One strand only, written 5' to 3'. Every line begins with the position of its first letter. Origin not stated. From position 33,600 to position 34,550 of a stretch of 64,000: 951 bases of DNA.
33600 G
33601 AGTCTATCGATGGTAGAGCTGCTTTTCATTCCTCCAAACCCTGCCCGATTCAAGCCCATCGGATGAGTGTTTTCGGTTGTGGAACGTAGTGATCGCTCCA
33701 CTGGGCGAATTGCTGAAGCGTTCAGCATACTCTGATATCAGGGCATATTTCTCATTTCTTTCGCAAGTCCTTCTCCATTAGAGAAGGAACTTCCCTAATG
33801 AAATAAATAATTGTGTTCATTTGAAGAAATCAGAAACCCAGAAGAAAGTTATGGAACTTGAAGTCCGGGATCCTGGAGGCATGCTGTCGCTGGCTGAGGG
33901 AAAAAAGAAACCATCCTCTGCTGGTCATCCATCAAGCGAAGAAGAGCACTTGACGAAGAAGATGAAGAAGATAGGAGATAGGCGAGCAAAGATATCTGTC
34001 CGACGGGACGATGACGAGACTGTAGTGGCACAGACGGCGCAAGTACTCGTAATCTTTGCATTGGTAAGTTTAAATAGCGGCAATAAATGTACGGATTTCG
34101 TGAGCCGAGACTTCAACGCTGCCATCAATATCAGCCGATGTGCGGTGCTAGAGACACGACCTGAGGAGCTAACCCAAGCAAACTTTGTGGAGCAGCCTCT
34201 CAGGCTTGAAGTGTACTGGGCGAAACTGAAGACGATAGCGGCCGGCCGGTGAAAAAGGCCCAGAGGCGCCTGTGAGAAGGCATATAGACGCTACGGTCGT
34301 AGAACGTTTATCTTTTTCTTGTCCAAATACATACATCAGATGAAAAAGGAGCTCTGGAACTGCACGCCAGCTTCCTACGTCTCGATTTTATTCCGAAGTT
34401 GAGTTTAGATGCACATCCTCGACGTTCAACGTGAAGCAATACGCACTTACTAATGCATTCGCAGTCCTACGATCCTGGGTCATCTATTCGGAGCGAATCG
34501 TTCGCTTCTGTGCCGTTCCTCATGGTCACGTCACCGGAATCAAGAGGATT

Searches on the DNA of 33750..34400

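Call 73: search_rna_families(source=window, start=33750, end=34400, threshold=evalue, max_evalue=1)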
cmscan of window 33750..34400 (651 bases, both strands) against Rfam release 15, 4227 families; matches with E-value up to 1: 1.
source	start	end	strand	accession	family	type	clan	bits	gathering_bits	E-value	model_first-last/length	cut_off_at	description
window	33751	33807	-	RF00884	MIR815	Gene; miRNA;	-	20.3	63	0.35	1-81/81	no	MIR815 microRNA precursor family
